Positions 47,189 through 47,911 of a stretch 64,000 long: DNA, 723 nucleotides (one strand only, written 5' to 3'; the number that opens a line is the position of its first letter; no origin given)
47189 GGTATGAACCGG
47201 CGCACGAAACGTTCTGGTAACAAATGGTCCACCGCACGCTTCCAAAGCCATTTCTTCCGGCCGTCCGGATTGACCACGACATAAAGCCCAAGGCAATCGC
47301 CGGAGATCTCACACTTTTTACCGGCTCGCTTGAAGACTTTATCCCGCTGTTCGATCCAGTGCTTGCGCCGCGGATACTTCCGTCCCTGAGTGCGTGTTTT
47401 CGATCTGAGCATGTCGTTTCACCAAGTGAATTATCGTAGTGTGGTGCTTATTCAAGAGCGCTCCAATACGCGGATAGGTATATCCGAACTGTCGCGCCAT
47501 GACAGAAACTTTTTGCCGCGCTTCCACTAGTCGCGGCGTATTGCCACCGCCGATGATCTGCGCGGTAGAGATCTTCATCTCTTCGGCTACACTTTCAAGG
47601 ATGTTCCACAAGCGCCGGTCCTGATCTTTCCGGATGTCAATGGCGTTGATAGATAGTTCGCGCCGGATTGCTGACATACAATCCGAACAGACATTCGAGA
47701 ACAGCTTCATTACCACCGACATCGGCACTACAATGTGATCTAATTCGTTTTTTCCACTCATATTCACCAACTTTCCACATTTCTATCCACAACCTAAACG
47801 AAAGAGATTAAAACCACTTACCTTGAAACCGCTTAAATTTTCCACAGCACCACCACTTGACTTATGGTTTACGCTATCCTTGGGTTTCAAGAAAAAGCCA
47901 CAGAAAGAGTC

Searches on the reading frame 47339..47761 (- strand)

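Call 59: search_protein_families(library=pfam, max_evalue=0.01, proteins=[window:47339-47761:-])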
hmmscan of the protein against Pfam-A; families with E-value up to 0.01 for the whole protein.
window:47339-47761:- (140 aa): 3 families
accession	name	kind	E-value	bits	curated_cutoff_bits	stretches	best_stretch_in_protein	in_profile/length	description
PF08299.17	Bac_DnaA_C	-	2.4e-12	47.1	31.5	1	53-115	3-67/69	Bacterial dnaA protein helix-turn-helix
PF13936.12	HTH_38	-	7.5e-05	22.8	27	1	82-117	10-44/44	Helix-turn-helix domain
PF13384.12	HTH_23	-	0.0021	18.3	24.6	0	79-117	4-41/50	Homeodomain-like domain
